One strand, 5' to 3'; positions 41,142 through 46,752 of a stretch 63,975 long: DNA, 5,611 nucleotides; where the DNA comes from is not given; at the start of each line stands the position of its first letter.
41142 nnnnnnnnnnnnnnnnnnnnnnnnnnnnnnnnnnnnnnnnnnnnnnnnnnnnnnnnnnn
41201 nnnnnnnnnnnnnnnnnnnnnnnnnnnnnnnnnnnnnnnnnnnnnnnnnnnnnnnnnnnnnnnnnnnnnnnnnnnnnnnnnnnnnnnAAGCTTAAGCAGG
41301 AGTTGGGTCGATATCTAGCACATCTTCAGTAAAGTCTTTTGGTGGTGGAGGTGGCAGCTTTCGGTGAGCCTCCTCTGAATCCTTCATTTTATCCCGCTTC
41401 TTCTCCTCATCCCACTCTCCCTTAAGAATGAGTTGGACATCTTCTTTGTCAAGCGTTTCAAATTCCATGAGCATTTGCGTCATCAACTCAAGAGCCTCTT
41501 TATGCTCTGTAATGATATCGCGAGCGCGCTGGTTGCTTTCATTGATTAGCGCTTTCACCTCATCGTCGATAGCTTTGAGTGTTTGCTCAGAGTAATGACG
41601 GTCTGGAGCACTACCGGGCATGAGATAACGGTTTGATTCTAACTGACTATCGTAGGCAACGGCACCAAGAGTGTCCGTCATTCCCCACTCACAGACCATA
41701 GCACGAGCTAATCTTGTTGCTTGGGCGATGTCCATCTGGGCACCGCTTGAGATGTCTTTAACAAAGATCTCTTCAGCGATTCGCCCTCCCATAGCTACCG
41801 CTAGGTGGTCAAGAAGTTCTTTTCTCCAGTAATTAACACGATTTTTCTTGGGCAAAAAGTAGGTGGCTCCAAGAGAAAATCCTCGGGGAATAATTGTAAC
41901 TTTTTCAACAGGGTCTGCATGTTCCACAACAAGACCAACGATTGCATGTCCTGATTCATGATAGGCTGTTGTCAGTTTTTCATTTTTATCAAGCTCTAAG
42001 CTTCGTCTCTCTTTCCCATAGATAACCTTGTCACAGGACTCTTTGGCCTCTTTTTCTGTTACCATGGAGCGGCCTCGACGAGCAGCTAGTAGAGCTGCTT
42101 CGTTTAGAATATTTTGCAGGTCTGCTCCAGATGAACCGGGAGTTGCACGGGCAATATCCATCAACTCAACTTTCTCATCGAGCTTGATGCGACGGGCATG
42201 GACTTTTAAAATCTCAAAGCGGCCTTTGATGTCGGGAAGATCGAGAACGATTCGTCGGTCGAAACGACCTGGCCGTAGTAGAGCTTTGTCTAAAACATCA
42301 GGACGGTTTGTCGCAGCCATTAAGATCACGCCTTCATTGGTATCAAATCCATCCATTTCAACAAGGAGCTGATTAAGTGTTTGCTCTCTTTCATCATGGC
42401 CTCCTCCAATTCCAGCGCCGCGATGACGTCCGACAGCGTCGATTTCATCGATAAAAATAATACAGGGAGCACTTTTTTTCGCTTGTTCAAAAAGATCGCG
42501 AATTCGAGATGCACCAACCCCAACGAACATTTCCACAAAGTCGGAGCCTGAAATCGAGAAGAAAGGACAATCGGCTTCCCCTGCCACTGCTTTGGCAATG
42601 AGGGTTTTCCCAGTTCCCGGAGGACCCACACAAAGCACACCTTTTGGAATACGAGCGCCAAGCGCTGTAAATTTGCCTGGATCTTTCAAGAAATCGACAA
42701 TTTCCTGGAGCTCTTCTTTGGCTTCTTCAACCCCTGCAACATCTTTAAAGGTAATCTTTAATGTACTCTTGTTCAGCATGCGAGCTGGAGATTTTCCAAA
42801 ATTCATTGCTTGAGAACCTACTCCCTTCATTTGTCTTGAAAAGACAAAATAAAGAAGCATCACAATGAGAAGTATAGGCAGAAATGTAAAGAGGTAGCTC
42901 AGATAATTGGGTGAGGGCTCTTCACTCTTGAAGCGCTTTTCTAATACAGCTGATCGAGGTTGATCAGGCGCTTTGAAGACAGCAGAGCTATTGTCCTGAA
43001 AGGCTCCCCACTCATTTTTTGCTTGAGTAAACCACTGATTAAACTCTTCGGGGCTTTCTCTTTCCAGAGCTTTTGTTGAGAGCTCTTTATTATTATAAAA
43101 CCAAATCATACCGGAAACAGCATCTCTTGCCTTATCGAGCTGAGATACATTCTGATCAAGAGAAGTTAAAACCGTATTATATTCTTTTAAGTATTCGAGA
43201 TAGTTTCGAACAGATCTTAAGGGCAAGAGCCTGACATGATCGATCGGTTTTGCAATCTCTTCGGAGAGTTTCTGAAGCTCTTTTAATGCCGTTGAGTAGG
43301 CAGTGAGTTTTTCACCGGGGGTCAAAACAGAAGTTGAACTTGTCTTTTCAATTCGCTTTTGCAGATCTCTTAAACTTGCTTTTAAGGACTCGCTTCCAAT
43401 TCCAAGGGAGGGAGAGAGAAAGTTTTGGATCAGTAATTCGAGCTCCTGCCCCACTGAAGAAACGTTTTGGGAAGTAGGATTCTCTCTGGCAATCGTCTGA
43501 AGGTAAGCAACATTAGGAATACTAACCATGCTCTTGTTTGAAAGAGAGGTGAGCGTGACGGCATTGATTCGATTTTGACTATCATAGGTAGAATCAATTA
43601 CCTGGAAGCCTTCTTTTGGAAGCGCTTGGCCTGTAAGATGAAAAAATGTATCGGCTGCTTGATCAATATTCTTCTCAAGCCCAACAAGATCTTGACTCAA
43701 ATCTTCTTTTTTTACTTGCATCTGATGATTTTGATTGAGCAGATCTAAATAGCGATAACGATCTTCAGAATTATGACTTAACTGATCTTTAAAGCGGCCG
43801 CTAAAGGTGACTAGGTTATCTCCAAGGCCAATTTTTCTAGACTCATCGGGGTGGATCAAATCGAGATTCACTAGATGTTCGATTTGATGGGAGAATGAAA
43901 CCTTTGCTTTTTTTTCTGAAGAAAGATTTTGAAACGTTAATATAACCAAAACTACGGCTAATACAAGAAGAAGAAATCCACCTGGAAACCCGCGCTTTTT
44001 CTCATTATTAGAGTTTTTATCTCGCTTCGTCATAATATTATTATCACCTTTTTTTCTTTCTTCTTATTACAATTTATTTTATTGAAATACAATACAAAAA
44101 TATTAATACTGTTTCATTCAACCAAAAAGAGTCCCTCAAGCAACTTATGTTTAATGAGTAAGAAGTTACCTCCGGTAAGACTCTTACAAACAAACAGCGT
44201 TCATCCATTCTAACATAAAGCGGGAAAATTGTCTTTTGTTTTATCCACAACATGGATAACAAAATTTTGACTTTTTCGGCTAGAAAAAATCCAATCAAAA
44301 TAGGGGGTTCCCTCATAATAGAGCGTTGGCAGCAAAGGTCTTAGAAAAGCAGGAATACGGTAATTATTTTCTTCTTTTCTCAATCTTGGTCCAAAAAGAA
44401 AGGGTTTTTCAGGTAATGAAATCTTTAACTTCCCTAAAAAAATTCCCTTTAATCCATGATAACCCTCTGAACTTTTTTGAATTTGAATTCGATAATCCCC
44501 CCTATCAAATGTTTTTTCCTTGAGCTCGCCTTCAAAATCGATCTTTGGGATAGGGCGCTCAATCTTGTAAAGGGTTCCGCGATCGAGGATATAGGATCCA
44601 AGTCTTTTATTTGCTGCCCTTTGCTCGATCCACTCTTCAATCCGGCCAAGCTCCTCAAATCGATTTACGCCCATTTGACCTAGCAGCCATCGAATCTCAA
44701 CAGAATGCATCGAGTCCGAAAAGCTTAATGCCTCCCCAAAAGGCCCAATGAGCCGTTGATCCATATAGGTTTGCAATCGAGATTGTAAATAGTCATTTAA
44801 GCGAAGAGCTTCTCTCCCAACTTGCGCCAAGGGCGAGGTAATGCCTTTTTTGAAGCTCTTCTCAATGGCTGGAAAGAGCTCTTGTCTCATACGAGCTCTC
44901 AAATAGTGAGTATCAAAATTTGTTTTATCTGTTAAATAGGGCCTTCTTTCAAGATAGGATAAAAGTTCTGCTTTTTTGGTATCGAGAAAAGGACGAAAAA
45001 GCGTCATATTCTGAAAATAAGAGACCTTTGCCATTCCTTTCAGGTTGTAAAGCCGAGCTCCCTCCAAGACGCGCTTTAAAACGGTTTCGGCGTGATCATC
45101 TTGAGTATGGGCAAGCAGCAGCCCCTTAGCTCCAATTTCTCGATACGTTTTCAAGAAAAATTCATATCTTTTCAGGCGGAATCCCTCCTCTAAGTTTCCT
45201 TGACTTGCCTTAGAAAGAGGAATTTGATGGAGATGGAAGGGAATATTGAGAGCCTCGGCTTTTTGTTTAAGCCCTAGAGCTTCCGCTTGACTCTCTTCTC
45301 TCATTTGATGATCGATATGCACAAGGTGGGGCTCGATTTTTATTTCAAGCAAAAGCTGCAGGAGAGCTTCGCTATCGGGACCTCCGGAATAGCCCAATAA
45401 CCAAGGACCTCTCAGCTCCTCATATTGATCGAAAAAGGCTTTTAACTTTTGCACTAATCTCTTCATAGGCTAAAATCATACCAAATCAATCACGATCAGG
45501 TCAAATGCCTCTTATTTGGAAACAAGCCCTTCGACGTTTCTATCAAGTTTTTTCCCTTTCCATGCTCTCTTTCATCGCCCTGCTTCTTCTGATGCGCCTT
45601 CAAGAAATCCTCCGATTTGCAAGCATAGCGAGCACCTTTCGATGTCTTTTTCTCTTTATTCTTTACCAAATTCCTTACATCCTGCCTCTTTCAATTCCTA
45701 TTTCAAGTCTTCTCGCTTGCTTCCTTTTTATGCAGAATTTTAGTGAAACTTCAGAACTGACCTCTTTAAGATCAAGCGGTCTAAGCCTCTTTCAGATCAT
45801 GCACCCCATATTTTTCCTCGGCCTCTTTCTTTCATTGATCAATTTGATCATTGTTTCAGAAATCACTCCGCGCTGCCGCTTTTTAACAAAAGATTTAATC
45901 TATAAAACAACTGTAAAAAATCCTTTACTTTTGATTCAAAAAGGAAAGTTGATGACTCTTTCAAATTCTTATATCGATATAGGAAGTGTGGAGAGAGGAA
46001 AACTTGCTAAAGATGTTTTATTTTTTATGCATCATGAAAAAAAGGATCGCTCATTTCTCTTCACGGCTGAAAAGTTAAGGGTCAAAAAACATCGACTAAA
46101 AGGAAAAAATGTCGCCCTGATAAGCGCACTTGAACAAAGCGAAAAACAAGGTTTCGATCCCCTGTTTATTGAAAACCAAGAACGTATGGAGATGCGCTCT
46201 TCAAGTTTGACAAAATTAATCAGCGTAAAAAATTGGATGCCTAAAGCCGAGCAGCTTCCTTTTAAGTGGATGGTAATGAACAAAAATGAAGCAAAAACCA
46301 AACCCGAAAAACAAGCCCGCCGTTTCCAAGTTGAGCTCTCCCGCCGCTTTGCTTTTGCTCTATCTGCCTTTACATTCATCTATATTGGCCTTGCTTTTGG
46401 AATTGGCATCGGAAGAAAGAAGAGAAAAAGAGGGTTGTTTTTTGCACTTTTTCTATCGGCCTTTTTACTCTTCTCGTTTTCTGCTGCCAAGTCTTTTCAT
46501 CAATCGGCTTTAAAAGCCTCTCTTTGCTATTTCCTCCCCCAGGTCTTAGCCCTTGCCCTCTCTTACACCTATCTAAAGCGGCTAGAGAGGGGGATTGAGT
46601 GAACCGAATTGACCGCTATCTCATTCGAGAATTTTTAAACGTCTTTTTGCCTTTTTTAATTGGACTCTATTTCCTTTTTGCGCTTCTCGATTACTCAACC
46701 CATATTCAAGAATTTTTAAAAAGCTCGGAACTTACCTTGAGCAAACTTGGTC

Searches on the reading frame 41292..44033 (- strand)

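Call 5: search_protein_families(library=pfam, proteins=[window:41292-44033:-], max_evalue=0.01)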
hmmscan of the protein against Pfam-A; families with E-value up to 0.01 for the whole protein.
window:41292-44033:- (913 aa): 10 families
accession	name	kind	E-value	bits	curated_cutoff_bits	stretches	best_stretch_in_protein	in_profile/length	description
PF01434.24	Peptidase_M41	-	7.2e-68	228.6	29.9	1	681-867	3-189/191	Peptidase family M41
PF00004.35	AAA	-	3.4e-46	157.4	21.2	1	466-598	1-130/131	ATPase family associated with various cellular activities (AAA)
PF17862.7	AAA_lid_3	-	5.7e-12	45.4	27.2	1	622-662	2-42/45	AAA+ lid domain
PF13191.12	AAA_16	-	0.00029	21.8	32.6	0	463-485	24-46/167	AAA ATPase domain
PF06068.19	TIP49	-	0.0009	18.9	23.8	1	463-500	50-89/347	TIP49 P-loop domain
PF07728.20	AAA_5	-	0.0012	19.2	22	1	466-582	2-132/139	AAA domain (dynein-related subfamily)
PF13401.12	AAA_22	-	0.0016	19.2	27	0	466-499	8-38/130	AAA domain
PF13671.12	AAA_33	-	0.005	17.6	27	0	466-518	2-52/143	AAA domain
PF12308.13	Noelin-1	-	0.009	16.6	25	0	235-304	23-91/100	Neurogenesis glycoprotein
PF20720.3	nSTAND3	-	0.0092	16.1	27.2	0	466-539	20-80/155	Novel STAND NTPase 3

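Call 6: search_protein_families(library=ncbifam, proteins=[window:41292-44033:-], max_evalue=0.01)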
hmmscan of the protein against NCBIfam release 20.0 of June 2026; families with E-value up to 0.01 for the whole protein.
window:41292-44033:- (913 aa): 23 families
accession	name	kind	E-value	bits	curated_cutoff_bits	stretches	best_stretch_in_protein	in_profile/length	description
TIGR01241.2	FtsH_fam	equivalog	4.1e-240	798.6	600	1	330-866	64-598/598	ATP-dependent zinc metalloprotease FtsH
NF008004.0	PRK10733.1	equivalog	1e-190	635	1008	1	372-868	95-591/644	ATP-dependent zinc metalloprotease FtsH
NF003069.1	PRK03992.1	subfamily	5.3e-89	299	500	1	424-675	125-377/379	proteasome-activating nucleotidase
TIGR01242.2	TIGR01242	subfamily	6.2e-86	288.6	500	1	426-675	110-360/362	proteasome-activating nucleotidase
TIGR01243.1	CDC48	subfamily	4e-74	250.2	802.65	1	426-671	449-692/733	CDC48 family AAA ATPase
NF047747.1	PrtsmActNtasePan2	equivalog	1e-70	239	700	1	424-670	145-392/397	proteasome-activating nucleotidase Pan2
NF047748.1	PrtsmActNtasePan1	equivalog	5e-68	230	750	1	425-680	143-399/405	proteasome-activating nucleotidase Pan1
NF041006.2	cell_div_CdvC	equivalog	6.3e-44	150.4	650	1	417-651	90-323/370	cell division protein CdvC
TIGR03689.1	pup_AAA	equivalog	4e-40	138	504.75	1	426-644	178-404/512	proteasome ATPase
NF042959.1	IteA_antiphage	equivalog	2.5e-34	119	510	1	436-683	98-337/367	anti-phage ATPase IteA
NF003229.0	PRK04195.1-5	equivalog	1.1e-07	30.9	280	1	429-536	16-117/413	replication factor C large subunit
TIGR03922.1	T7SS_EccA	equivalog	1.2e-05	24.2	466.65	1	464-573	313-422/557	type VII secretion AAA-ATPase EccA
NF003745.1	PRK05342.1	equivalog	5.7e-05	22.1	359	1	466-538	112-190/418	ATP-dependent Clp protease ATP-binding subunit ClpX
TIGR00390.1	hslU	equivalog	6.6e-05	22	362.45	1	462-519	46-105/441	ATP-dependent protease ATPase subunit HslU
NF003230.0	PRK04195.1-6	equivalog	6.8e-05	21.7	441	1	428-498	12-74/494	replication factor C large subunit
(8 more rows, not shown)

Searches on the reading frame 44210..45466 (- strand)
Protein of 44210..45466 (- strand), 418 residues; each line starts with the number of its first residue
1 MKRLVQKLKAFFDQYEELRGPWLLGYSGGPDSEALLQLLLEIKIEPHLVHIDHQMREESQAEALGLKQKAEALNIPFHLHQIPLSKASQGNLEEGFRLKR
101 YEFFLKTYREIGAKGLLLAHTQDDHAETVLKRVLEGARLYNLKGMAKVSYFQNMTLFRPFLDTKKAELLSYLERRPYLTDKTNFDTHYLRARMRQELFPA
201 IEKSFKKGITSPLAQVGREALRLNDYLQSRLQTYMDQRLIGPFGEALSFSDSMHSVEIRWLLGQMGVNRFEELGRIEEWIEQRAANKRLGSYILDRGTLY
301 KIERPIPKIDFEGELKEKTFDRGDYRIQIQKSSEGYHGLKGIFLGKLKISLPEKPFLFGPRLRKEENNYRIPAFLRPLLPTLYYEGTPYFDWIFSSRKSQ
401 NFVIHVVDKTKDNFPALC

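Call 5: search_protein_families(library=pfam, proteins=[window:44210-45466:-], max_evalue=0.01)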
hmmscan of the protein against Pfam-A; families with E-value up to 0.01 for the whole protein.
window:44210-45466:- (418 aa): 1 family
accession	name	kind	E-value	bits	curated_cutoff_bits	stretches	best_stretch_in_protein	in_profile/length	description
PF01171.26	ATP_bind_3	-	9.7e-43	146.4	27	1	22-196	2-182/182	PP-loop family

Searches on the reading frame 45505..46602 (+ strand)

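Call 75: search_protein_families(library=pfam, proteins=[window:45505-46602:+], max_evalue=0.00001)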
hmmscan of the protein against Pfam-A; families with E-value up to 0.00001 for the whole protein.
window:45505-46602:+ (365 aa): 1 family
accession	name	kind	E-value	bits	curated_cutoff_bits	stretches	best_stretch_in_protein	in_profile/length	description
PF03739.19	LptF_LptG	-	4.8e-48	164.4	27.9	1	9-359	4-353/353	Lipopolysaccharide export system permease LptF/LptG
